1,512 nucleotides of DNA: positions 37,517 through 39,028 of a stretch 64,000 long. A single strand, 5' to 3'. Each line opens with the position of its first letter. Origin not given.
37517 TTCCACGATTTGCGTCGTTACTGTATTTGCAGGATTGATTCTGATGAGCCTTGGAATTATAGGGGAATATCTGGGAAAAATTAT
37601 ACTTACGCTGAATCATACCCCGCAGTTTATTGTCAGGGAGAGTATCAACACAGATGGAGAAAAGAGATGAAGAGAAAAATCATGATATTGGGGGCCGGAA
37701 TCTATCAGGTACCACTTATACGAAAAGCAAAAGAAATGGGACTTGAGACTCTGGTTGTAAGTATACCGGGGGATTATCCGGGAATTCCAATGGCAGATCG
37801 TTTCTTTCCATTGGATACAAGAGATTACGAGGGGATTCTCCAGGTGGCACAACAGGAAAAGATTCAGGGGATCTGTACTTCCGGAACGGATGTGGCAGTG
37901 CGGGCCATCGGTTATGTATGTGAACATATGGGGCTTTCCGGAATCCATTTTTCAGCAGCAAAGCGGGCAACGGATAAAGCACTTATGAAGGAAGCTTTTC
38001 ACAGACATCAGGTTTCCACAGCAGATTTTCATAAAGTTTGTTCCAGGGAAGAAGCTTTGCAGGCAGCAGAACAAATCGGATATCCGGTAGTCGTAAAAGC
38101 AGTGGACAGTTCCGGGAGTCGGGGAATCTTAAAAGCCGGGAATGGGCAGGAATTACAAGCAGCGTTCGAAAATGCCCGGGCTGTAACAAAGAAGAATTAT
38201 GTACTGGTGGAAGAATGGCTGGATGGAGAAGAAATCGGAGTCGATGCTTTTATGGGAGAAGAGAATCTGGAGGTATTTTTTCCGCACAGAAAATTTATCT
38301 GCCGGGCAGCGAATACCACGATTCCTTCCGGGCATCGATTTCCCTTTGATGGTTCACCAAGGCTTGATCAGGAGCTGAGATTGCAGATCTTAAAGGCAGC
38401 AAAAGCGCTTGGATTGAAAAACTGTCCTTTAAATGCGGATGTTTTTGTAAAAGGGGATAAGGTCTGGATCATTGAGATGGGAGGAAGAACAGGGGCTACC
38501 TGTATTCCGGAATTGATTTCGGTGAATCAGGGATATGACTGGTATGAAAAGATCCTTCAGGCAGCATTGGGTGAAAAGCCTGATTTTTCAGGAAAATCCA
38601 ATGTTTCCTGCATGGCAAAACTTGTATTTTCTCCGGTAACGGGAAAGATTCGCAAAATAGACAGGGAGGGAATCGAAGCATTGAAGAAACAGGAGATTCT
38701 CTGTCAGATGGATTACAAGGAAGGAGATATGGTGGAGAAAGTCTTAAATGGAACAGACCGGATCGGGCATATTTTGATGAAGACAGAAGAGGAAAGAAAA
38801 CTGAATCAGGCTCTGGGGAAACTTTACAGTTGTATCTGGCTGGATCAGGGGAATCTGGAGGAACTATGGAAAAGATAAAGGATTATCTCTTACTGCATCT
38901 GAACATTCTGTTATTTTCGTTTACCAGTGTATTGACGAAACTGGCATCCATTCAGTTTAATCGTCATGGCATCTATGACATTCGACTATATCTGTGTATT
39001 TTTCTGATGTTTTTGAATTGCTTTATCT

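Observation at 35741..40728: Candidate undescribed Gram-positive Arn-like pathway for an N-acylated 4-amino-6-deoxyhexose carried on a lipid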

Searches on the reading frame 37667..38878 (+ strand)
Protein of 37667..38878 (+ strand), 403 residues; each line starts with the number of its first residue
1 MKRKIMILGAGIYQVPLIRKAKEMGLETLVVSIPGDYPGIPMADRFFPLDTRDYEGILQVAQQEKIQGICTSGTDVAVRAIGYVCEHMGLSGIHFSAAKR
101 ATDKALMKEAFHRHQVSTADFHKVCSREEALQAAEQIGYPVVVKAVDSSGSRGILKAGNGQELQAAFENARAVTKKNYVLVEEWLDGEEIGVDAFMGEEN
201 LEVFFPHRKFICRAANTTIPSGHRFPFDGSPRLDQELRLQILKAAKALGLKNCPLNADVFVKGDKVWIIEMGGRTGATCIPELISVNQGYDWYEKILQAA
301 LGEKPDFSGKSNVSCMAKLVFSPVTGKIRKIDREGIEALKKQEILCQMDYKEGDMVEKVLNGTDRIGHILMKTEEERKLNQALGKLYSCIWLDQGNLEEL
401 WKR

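Call 3: search_protein_families(library=pfam, proteins=[window:37667-38878:+], max_evalue=0.01)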
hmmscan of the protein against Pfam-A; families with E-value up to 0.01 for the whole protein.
window:37667-38878:+ (403 aa): 10 families
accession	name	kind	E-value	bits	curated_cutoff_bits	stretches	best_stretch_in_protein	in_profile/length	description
PF13535.11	ATP-grasp_4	-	4.3e-13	49.6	27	1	137-281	1-159/160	ATP-grasp domain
PF07478.18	Dala_Dala_lig_C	-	1.7e-12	47.7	24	1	128-277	26-178/204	D-ala D-ala ligase C-terminus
PF02786.22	CPSase_L_D2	-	1.7e-10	41.2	19.8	1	103-187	1-91/211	Carbamoyl-phosphate synthase L chain, ATP binding domain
PF01071.24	GARS_A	-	5.3e-10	39.9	27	1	102-206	1-110/194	Phosphoribosylglycinamide synthetase, ATP-grasp (A) domain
PF02655.19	ATP-grasp_3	-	1.8e-08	35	23.2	1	101-276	1-158/160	ATP-grasp domain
PF02222.28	ATP-grasp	-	2.9e-08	34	27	1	110-275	2-163/179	ATP-grasp domain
PF18603.7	LAL_C2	-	0.00012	22.7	29.4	1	320-386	3-69/78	L-amino acid ligase C-terminal domain 2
PF13549.11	ATP-grasp_5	-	0.00021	21.2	27.6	1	103-147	11-55/221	ATP-grasp domain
PF08443.16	RimK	-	0.00023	21.3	21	1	101-187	1-84/188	RimK-like ATP-grasp domain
PF08442.15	ATP-grasp_2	-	0.0094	16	29.5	0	108-175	8-73/202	ATP-grasp domain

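Call 4: search_protein_families(library=ncbifam, proteins=[window:37667-38878:+], max_evalue=0.01)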
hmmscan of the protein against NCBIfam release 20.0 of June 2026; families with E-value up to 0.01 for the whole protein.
window:37667-38878:+ (403 aa): 61 families (the best 25 are shown)
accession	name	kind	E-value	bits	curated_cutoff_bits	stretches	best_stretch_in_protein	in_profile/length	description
NF002563.0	PRK02186.1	subfamily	4.4e-36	124.5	625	1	17-395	19-397/890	argininosuccinate lyase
NF006766.0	PRK09288.1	equivalog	1.8e-16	59.9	339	1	2-186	12-199/396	formate-dependent phosphoribosylglycinamide formyltransferase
TIGR01142.1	purT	equivalog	6.2e-16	58.3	502.15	1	4-285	1-282/380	phosphoribosylglycinamide formyltransferase 2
NF003671.0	PRK05294.1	equivalog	8.9e-16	56.7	599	1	43-278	605-841/1058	carbamoyl-phosphate synthase large subunit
TIGR01369.1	CPSaseII_lrg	equivalog_domain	1.6e-15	55.9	1027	1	42-304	607-868/1052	carbamoyl-phosphate synthase (glutamine-hydrolyzing) large subunit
NF002378.0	PRK01372.1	subfamily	1.1e-14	53.9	243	1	92-278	89-274/305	D-alanine--D-alanine ligase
TIGR01205.1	D_ala_D_alaTIGR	subfamily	2.1e-14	53.3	245.65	1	94-278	97-290/318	D-alanine--D-alanine ligase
NF010623.0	PRK14016.1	subfamily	5.4e-13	48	877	1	99-189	210-299/871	cyanophycin synthetase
NF053745.1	AAntcapLigBacD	equivalog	2.3e-12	46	850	1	55-173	89-206/471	alanine--anticapsin ligase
TIGR00877.1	purD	equivalog_domain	4.7e-12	45.4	288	1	4-205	2-211/425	phosphoribosylamine--glycine ligase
NF041595.1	dap_A_syn_DdaF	equivalog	1.6e-11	43.6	840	1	55-386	67-409/424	dapdiamide A synthase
TIGR02068.2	cya_phycin_syn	equivalog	4e-11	41.7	850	1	97-189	207-298/862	cyanophycin synthetase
NF005525.0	PRK07178.1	equivalog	4.5e-11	42.1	768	1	2-274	2-290/471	acetyl-CoA carboxylase biotin carboxylase subunit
NF005543.0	PRK07206.1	subfamily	5.1e-11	41.9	302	1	98-381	103-399/416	hypothetical protein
NF004085.0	PRK05586.1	equivalog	1.4e-10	40.7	723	1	101-275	113-293/448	acetyl-CoA carboxylase biotin carboxylase subunit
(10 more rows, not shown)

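Call 10: find_encoding_contigs(protein=window:37667-38878:+, flank=10000, max_places=6)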
Protein window:37667-38878:+ (403 aa): 24 contigs read that carry it; 6 places shown.
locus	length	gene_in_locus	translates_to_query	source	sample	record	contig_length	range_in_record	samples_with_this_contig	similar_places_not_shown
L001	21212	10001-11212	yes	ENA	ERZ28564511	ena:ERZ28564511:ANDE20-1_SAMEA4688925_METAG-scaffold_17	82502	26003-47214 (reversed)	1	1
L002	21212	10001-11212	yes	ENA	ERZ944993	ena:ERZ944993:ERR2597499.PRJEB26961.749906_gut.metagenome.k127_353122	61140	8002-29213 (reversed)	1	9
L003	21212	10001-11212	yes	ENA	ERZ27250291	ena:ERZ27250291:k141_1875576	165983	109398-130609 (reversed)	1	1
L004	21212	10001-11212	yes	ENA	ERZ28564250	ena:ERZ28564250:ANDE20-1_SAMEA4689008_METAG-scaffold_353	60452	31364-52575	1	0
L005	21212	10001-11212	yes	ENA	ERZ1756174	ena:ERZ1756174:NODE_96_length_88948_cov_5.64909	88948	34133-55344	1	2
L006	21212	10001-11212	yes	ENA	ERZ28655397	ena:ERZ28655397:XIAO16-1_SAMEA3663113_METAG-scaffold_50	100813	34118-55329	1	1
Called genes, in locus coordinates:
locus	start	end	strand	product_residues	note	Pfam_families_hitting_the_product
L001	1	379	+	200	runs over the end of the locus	PF00156:Pribosyltran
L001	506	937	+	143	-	-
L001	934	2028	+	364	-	-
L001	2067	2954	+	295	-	PF19293:CdaA_N (weak), PF02457:DAC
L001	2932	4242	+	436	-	PF07949:YbbR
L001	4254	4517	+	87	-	PF00381:PTS-HPr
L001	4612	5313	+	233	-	PF03591:AzlC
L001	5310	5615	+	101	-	PF05437:AzlD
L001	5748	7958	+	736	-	PF01473:Choline_bind_1 (faint), PF19127:Choline_bind_3, PF03734:YkuD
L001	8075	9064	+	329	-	PF00291:PALP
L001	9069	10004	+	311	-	PF00535:Glycos_transf_2, PF13641:Glyco_tranf_2_3 (weak)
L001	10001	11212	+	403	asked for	PF02655:ATP-grasp_3, PF02786:CPSase_L_D2, PF01071:GARS_A, PF02222:ATP-grasp, PF07478:Dala_Dala_lig_C, PF13535:ATP-grasp_4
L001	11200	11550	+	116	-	-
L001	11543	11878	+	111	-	PF00892:EamA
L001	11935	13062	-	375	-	PF01041:DegT_DnrJ_EryC1, PF00155:Aminotran_1_2 (weak)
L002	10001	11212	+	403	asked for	PF02655:ATP-grasp_3, PF02786:CPSase_L_D2, PF01071:GARS_A, PF02222:ATP-grasp, PF07478:Dala_Dala_lig_C, PF13535:ATP-grasp_4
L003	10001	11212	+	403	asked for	PF02655:ATP-grasp_3, PF02786:CPSase_L_D2, PF01071:GARS_A, PF02222:ATP-grasp, PF07478:Dala_Dala_lig_C, PF13535:ATP-grasp_4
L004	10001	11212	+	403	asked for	PF02655:ATP-grasp_3, PF02786:CPSase_L_D2, PF01071:GARS_A, PF02222:ATP-grasp, PF07478:Dala_Dala_lig_C, PF13535:ATP-grasp_4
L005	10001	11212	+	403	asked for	PF02655:ATP-grasp_3, PF02786:CPSase_L_D2, PF01071:GARS_A, PF02222:ATP-grasp, PF07478:Dala_Dala_lig_C, PF13535:ATP-grasp_4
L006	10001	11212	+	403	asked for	PF02655:ATP-grasp_3, PF02786:CPSase_L_D2, PF01071:GARS_A, PF02222:ATP-grasp, PF07478:Dala_Dala_lig_C, PF13535:ATP-grasp_4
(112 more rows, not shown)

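Call 11: find_homologous_proteins(query=window:37667-38878:+, max_evalue=1e-10)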
Query window:37667-38878:+ (403 aa): 2191 proteins with E <= 1e-10 among 8000 candidates; the best 120 are listed.
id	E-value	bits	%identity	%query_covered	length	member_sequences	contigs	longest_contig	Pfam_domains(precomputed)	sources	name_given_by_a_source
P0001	3.7e-270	914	100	100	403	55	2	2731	PF13535.12,PF02786.23,PF02222.28,PF02655.20,PF01071.25,PF07478.19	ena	-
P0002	7.2e-227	771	85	100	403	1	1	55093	PF13535.12,PF02786.23,PF02222.28,PF02655.20,PF01071.25,PF07478.19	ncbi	ncbi:MAG: ATP-grasp domain-containing protein [Blautia sp.]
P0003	9.7e-175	600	64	100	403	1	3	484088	PF13535.12,PF13549.12,PF02786.23,PF02222.28,PF02655.20,PF01071.25,PF18603.8,PF07478.19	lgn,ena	-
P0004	1.2e-167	576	63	100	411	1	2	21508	PF13535.12,PF02786.23,PF02222.28,PF02655.20,PF01071.25,PF18603.8,PF07478.19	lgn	-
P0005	2.7e-165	569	62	100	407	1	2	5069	PF13535.12,PF02786.23,PF02222.28,PF02655.20,PF01071.25,PF18603.8,PF07478.19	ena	-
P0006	9.3e-164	563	63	99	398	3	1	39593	PF13535.12,PF02786.23,PF02222.28,PF02655.20,PF01071.25,PF07478.19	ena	-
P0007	2.8e-161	555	62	100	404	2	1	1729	PF13535.12,PF14305.12,PF02786.23,PF02222.28,PF02655.20,PF01071.25,PF18603.8,PF07478.19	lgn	-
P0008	4.1e-161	555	61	100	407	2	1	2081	PF13535.12,PF13549.12,PF02786.23,PF02222.28,PF02655.20,PF01071.25,PF18603.8,PF07478.19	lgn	-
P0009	2.1e-160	552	62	100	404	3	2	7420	PF13535.12,PF02786.23,PF02222.28,PF02655.20,PF01071.25,PF18603.8,PF07478.19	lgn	-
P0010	1.8e-159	549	61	100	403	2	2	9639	PF13535.12,PF02786.23,PF02222.28,PF01071.25,PF18603.8,PF07478.19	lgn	-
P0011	1.7e-158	546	61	100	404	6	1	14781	PF13535.12,PF02786.23,PF02222.28,PF02655.20,PF01071.25,PF18603.8,PF07478.19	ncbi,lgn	-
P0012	8.4e-158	544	61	100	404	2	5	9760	PF13535.12,PF02786.23,PF02222.28,PF02655.20,PF01071.25,PF18603.8,PF07478.19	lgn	-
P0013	4.1e-157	542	60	100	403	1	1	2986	PF13535.12,PF02786.23,PF02222.28,PF01071.25,PF18603.8,PF07478.19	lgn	-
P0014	6.6e-157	541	62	95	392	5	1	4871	PF13535.12,PF02786.23,PF02222.28,PF02655.20,PF01071.25,PF18603.8,PF07478.19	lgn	-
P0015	1.1e-156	540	60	100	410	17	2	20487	PF13535.12,PF02786.23,PF02222.28,PF02655.20,PF01071.25,PF18603.8,PF07478.19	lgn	-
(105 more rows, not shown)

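Call 13: find_related_loci(query=A1, collection=genome_contigs, flank=10000)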
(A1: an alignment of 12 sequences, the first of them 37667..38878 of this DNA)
Query A1 (403 aa) in genome_contigs; peptide patterns used: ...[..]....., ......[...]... (x = any residue, [..] = any of these).
197 stretches matched a pattern; 176 encode a relative of the query (tblastn E <= 1e-3); the best 80 are kept; 80 distinct loci.
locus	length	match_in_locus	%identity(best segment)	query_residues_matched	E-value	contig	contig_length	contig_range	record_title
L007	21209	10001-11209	85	1-403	0e+0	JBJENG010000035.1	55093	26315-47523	MAG: Blautia sp. isolate LOHA32_bin.009 NODE_237_length_55093_cov_12.514917, whole genome shotgun sequence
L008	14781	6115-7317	61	2-402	3e-160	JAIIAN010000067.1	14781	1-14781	MAG: Bacillota bacterium isolate Map_102_022 contig_100_653, whole genome shotgun sequence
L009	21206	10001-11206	61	1-402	2e-159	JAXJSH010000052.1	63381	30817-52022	MAG: Lachnospiraceae bacterium isolate DOME_MAG_3694 3694_C0234_k141_73656, whole genome shotgun sequence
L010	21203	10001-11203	59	2-402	1e-155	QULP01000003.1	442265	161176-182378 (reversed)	Firmicutes bacterium OM04-13BH OM04-13BH.Scaf3, whole genome shotgun sequence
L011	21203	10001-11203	57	3-403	5e-155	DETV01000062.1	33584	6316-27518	MAG TPA_asm: Eubacterium sp. UBA3279 UBA3279_contig_377, whole genome shotgun sequence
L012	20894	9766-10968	59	1-401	6e-152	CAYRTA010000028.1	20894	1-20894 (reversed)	MAG TPA_asm: uncultured Hoministercoradaptatus sp. isolate SRP222994_co1_317 genome assembly, contig: NODE_5190_length_2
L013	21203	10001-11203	57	3-403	2e-148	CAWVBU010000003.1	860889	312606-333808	MAG: uncultured Blautia sp. isolate metabat2_pooled_hifiasm.178 MAG genome assembly, contig: s14166.ctg017666l, whole ge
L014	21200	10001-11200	56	3-402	3e-147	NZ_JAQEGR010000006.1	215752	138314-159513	Fusicatenibacter saccharivorans strain AM67-22ACA AM67-22ACA.Scaf6, whole genome shotgun sequence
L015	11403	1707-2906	56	3-402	6e-147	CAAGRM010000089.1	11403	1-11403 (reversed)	MAG TPA_asm: Lachnospiraceae bacterium, isolate HGM12113, WGS project CAAGRM010000000 data, contig: SRS883021_119_k99_86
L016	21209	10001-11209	55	2-403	5e-142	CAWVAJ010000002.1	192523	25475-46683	MAG: uncultured Lachnospiraceae bacterium isolate metabat2_6737_HOM_CTRL_hicanu.147 MAG genome assembly, contig: tig0000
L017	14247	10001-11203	55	3-402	8e-142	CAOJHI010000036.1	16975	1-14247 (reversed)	MAG TPA_asm: uncultured Lachnospiraceae bacterium isolate SRR17684647_bin.46_metawrap_v1.3_MAG genome assembly, contig:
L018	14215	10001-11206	54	3-403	2e-141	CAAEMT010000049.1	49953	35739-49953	MAG TPA_asm: Lachnospiraceae bacterium, isolate HGM11829, WGS project CAAEMT010000000 data, contig: ERS537286_20_k99_943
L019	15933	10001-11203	55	3-403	3e-141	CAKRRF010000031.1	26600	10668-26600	MAG: uncultured Marvinbryantia sp. isolate REFINED_METABAT215_TOP10_CONTIGS_1500_ASSEMBLY_K77_MERGED__Hadza_PheChl_Fiber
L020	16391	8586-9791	55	3-403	6e-141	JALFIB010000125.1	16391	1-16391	MAG: Lachnospiraceae bacterium isolate SUG700 k141_2808030, whole genome shotgun sequence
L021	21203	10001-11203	55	3-402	1e-140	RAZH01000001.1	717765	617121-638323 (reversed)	Bacterium 1XD42-54 strain 1XD42-54 Scaffold1_1, whole genome shotgun sequence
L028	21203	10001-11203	55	3-403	1e-137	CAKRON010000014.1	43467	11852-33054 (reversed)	MAG: uncultured Marvinbryantia sp. isolate REFINED_METABAT215_TOP10_CONTIGS_1500_ASSEMBLY_K77_MERGED__Hadza_MoBio_hadza-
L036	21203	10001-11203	52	3-402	3e-135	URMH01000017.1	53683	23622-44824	uncultured Blautia sp. isolate UMGS1138 genome assembly, contig: NODE_347_length_53683_cov_4.678470, whole genome shotgu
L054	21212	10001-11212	51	1-403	7e-130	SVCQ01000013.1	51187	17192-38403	MAG: Clostridiales bacterium isolate SIG258 NODE_903_length_51187_cov_18.272667, whole genome shotgun sequence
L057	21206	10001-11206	50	3-403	2e-129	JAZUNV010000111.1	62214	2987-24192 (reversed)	MAG: Anaerovoracaceae bacterium isolate T1900044879_TS20190345.MAGScoT_cleanbin_000020 SGB_3203_k141_158315, whole genom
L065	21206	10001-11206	51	3-403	1e-127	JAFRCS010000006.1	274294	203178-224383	MAG: Mogibacterium sp. isolate RGIG2376 Goat_Ileum-3__c40, whole genome shotgun sequence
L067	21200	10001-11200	51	4-402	7e-128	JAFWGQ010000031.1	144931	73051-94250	MAG: Mogibacterium sp. isolate RGIG5722 Sheep_Ileum-1__c101547, whole genome shotgun sequence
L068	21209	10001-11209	49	2-403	2e-127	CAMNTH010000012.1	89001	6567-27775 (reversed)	MAG: uncultured Blautia sp. isolate SRR19792994_bin.92_metawrap_v1.3_MAG genome assembly, contig: ERZ12290372_478, whole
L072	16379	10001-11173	49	1-390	1e-126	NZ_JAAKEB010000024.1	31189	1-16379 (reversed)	Adlercreutzia sp. ZJ141 Scaffold23_1, whole genome shotgun sequence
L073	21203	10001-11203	49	3-402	2e-126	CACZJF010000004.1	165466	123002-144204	MAG: uncultured Lachnospiraceae bacterium isolate RUG12671 genome assembly, contig: RUG12671_asm_4, whole genome shotgun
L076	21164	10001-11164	53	3-390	5e-125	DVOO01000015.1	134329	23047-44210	MAG TPA_asm: Candidatus Scatomonas pullistercoris isolate CHK188-20938 CHK188__C92057_L134329_ERR3414583, whole genome s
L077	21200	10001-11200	49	4-402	4e-125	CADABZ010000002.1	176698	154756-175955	MAG: uncultured Clostridiales bacterium isolate RUG13158 genome assembly, contig: RUG13158_asm_2, whole genome shotgun s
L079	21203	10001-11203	50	3-402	2e-124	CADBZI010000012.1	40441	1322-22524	MAG: uncultured Lachnospiraceae bacterium isolate RUG14439 genome assembly, contig: RUG14439_asm_12, whole genome shotgu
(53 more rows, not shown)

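Call 21: search_solved_structures(query=window:37667-38878:+, max_evalue=0.00001)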
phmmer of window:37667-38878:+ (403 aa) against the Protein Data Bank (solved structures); distinct sequences matched with E-value up to 0.00001: 28.
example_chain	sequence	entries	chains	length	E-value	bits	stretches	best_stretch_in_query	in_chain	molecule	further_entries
4dim_A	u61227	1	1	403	1.4e-60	208.9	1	3-381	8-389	Phosphoribosylglycinamide synthetase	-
3vot_A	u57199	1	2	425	1.4e-15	60.7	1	17-343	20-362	L-amino acid ligase, BL00235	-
8evy_B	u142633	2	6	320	3e-13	53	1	85-297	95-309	D-alanine--D-alanine ligase B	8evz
2yrw_A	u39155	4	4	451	3.6e-13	52.8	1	5-254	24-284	Phosphoribosylglycinamide synthetase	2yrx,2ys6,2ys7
2czg_A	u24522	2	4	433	2.6e-12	50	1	3-302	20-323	phosphoribosylglycinamide formyl transferase | 433aa long hypothetical phosphoribosylglycinamide formyl transferase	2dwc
1a9x_A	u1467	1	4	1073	2.7e-12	49.9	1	22-281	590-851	CARBAMOYL PHOSPHATE SYNTHETASE (LARGE CHAIN)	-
1bxr_A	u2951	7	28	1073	1.1e-11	47.8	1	22-281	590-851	CARBAMOYL-PHOSPHATE SYNTHASE | CARBAMOYL PHOSPHATE SYNTHETASE: LARGE SUBUNIT | CARBAMOYL PHOSPHATE SYNTHETASE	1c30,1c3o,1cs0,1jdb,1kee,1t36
1ce8_A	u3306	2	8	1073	1.3e-11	47.6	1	22-281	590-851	PROTEIN (CARBAMOYL-PHOSPHATE SYNTHASE) | carbamoyl phosphate synthetase large chain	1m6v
3wo1_A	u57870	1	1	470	6.8e-11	45.3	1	55-297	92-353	Alanine-anticapsin ligase BacD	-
7kc7_A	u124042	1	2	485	2.4e-10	43.5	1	2-176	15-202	2-oxoglutarate carboxylase small subunit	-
7kct_A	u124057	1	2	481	3.2e-10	43.1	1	2-176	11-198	2-oxoglutarate carboxylase small subunit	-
7kbl_A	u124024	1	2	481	3.2e-10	43.1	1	2-176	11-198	2-oxoglutarate carboxylase small subunit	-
1gso_A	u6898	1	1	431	3.7e-10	42.9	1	4-196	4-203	PROTEIN (GLYCINAMIDE RIBONUCLEOTIDE SYNTHETASE)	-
3wnz_A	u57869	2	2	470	4.8e-10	42.5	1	55-297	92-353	Alanine-anticapsin ligase BacD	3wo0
3vmm_A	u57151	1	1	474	4.9e-10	42.5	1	55-297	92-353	Alanine-anticapsin ligase BacD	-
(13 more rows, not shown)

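Call 27: search_protein_families(library=pfam, proteins=[L072:6484-8994:+, L072:3716-4510:+, L072:915-2207:+, L072:11207-13198:-, L077:7829-8821:-, L057:11984-13204:+, L065:11913-14654:+, L073:14166-15518:+], max_evalue=0.01)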
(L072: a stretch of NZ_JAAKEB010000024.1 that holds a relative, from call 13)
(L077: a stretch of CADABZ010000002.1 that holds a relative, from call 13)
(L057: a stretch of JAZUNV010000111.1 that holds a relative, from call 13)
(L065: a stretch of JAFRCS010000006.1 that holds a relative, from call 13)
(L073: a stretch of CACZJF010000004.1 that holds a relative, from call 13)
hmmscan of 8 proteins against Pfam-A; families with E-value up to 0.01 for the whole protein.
L072:6484-8994:+ (836 aa): 1 family
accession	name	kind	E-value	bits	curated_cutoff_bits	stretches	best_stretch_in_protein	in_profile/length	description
PF09586.16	YfhO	-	1.3e-44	153.3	28.5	3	369-674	284-590/835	Bacterial membrane protein YfhO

L072:3716-4510:+ (264 aa): 1 family
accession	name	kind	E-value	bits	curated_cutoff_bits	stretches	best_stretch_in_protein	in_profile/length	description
PF00535.33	Glycos_transf_2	-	5.5e-09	36.6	23.3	1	9-109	2-108/168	Glycosyl transferase family 2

L072:915-2207:+ (430 aa): 4 families
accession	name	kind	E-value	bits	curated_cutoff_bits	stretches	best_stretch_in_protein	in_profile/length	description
PF02786.22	CPSase_L_D2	-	9.5e-10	38.8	19.8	1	108-307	2-206/211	Carbamoyl-phosphate synthase L chain, ATP binding domain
PF13535.11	ATP-grasp_4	-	2.1e-09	37.7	27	1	140-275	1-148/160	ATP-grasp domain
PF07478.18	Dala_Dala_lig_C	-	5.9e-08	32.9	24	1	131-272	26-169/204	D-ala D-ala ligase C-terminus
PF18603.7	LAL_C2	-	0.0036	18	29.4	0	331-367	3-40/78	L-amino acid ligase C-terminal domain 2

L072:11207-13198:- (663 aa): 0 families

L077:7829-8821:- (330 aa): 0 families

L057:11984-13204:+ (406 aa): 0 families

L065:11913-14654:+ (913 aa): 1 family
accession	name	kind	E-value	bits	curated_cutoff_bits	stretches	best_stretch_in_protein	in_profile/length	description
PF09586.16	YfhO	-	9.1e-92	309.2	28.5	1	61-887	36-835/835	Bacterial membrane protein YfhO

L073:14166-15518:+ (450 aa): 0 families
